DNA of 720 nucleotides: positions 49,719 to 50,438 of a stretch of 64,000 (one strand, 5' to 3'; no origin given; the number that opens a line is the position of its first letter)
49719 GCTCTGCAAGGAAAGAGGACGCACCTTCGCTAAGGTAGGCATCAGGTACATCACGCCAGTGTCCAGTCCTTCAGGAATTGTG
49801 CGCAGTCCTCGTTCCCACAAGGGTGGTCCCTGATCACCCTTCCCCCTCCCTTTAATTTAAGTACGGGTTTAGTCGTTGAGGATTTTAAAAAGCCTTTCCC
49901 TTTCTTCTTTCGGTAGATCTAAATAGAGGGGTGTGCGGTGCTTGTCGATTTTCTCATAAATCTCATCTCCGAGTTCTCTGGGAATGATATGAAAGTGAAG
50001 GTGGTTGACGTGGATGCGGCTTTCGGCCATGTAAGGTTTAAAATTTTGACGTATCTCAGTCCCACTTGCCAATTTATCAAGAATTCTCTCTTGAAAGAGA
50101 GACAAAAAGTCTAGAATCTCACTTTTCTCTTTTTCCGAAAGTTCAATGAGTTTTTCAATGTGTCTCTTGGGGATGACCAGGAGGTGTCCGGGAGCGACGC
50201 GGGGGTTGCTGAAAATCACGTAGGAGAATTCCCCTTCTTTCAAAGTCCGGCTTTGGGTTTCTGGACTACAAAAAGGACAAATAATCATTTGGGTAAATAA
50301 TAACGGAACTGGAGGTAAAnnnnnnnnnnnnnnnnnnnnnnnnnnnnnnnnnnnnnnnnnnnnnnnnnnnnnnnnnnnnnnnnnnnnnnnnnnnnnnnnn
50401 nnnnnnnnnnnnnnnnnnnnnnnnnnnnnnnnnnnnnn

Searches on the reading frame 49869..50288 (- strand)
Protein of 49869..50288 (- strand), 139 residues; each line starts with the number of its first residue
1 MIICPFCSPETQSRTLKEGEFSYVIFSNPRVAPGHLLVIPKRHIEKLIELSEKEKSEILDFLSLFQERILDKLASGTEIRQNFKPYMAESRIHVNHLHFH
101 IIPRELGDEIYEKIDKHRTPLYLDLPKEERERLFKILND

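Call 54: search_protein_families(library=pfam, proteins=[window:49869-50288:-], max_evalue=0.0001)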
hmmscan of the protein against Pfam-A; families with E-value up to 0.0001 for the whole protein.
window:49869-50288:- (139 aa): 3 families
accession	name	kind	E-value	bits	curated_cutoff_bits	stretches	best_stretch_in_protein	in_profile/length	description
PF01230.28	HIT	-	2.4e-11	44.5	21.5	1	11-105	4-96/98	HIT domain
PF11969.13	DcpS_C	-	2.5e-07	31.6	24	1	28-103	30-101/114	Scavenger mRNA decapping enzyme C-term binding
PF04677.20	CwfJ_C_1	-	5e-05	23.6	21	1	19-66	32-79/122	Protein similar to CwfJ C-terminus 1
